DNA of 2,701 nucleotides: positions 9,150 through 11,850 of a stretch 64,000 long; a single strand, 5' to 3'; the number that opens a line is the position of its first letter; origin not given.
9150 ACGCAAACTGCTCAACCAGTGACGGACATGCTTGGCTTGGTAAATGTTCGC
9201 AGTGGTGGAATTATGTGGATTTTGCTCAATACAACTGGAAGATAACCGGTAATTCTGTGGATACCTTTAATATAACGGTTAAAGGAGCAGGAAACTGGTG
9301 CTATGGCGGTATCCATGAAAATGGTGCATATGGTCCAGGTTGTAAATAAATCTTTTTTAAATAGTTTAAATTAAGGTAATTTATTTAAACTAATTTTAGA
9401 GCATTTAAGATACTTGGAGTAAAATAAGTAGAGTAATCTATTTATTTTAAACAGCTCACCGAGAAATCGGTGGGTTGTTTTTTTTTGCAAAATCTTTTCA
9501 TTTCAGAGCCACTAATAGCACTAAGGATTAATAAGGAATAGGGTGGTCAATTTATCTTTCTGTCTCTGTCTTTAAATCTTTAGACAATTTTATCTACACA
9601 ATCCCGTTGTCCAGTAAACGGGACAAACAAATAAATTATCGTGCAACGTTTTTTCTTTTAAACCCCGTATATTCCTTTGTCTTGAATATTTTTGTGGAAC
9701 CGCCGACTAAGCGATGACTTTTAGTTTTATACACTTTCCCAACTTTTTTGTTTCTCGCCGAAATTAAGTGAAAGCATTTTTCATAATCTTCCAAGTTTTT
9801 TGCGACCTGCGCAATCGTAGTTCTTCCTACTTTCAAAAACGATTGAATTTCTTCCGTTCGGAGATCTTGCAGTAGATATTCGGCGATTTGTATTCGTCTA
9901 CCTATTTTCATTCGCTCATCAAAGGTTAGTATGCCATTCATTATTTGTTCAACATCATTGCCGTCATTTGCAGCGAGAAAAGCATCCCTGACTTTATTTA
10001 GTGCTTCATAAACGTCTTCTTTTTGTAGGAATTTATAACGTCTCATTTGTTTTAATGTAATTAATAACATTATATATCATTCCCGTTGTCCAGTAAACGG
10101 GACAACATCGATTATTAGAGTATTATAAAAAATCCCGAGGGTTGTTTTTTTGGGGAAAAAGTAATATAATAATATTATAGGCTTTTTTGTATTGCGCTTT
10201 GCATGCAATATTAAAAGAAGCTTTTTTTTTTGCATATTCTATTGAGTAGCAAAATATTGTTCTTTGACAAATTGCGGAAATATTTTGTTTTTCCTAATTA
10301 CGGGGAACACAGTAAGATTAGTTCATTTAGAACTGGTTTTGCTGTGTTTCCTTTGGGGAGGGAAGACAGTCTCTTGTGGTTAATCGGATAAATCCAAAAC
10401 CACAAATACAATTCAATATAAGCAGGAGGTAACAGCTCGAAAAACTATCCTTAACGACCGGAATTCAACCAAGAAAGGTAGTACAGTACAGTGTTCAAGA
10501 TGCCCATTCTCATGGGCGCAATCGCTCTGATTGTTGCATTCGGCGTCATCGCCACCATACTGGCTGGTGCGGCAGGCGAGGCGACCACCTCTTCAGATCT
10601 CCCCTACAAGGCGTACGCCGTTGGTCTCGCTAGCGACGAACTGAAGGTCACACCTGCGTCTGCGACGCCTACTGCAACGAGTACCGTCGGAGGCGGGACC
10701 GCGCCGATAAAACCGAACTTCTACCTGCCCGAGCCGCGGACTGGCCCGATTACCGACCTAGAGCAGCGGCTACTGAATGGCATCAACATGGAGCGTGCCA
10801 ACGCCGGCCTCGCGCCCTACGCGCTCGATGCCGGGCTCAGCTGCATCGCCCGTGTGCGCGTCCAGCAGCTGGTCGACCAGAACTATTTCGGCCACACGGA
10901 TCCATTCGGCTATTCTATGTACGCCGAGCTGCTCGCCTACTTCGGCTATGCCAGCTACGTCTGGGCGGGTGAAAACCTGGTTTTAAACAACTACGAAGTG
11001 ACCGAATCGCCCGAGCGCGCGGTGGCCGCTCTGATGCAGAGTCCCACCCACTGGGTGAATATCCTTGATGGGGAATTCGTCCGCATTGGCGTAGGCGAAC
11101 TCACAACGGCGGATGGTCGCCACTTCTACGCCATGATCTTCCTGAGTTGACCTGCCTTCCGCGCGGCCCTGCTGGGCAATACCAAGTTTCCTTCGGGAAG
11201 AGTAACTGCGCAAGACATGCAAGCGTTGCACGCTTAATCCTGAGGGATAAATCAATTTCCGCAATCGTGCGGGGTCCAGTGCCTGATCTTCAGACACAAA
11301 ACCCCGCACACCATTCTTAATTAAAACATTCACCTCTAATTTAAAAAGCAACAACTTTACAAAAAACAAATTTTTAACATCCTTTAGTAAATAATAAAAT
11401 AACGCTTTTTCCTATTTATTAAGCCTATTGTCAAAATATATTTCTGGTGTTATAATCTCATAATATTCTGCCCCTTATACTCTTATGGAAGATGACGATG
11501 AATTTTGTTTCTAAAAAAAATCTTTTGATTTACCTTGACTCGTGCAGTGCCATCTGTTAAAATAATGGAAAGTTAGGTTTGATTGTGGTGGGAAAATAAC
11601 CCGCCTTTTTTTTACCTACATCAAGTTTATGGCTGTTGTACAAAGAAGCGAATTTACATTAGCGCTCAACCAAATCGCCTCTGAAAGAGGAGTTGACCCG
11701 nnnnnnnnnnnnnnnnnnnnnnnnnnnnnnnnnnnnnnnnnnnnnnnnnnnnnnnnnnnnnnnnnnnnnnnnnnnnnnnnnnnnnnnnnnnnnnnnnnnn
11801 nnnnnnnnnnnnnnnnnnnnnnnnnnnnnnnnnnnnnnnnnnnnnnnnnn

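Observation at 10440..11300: Roughly 0.9-kb high-GC island (about 60% GC) encoding a CAP/SCP-domain secreted protein inside a roughly 35% GC genome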

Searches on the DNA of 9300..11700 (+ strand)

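Call 16: search_rna_families(source=window, start=9300, end=11700, threshold=evalue, max_evalue=1)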
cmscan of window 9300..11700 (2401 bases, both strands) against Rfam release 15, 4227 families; matches with E-value up to 1: 1.
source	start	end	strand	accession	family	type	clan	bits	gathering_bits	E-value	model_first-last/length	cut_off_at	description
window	9368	9486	+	RF02845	Ref1C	Gene; sRNA;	-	29.7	90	0.097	1-131/131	no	Enterococcus sRNA 1C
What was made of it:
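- Tried and rejected: The only hit is a sub-threshold Ref1C match at E=0.097 (call 16).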

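Call 64: search_dna_similar(query=window:10440-11320:+, collection=phages, mode=distant, max_rows=5)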
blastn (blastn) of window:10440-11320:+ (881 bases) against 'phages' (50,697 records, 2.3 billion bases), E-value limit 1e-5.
No match.

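Call 65: search_dna_similar(query=window:10440-11320:+, collection=plasmids, mode=distant, max_rows=5)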
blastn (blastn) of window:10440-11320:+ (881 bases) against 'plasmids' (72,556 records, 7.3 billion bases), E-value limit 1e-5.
No match.
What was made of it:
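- On Mobile genomic island (integrative element, prophage or transposon): There is no phage or plasmid DNA match (calls 64, 65).
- Tried and rejected: No match (calls 64, 65).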

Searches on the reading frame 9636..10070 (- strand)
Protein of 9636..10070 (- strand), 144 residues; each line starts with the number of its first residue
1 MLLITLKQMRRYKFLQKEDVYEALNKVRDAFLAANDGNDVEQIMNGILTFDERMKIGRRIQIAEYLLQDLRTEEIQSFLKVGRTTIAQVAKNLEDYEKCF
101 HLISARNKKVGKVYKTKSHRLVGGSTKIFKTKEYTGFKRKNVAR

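Call 5: search_protein_families(library=pfam, proteins=[window:9636-10070:-], max_evalue=0.01)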
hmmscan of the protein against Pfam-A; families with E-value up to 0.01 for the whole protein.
window:9636-10070:- (144 aa): 1 family
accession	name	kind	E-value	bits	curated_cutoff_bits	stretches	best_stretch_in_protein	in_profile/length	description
PF01371.25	Trp_repressor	-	7.8e-10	39.1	27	1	23-98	2-78/88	Trp repressor protein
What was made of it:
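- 9636..10070 (-): Left neighbour, a TrpR-like protein with host-like composition. Pfam Trp_repressor at 7.8e-10 (call 5).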

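Call 66: search_protein_families(library=ncbifam, proteins=[window:9636-10067:-], max_evalue=0.01)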
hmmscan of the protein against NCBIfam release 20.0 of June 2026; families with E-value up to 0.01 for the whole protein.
window:9636-10067:- (143 aa): 2 families
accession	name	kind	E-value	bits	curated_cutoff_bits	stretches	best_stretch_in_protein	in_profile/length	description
TIGR01321.1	TrpR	equivalog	1.6e-07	31.7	67.25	1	31-94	17-81/94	trp operon repressor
TIGR02531.1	yecD_yerC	hypoth_equivalog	0.00045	20.6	42.2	1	22-102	4-84/88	YerC/YecD family TrpR-related protein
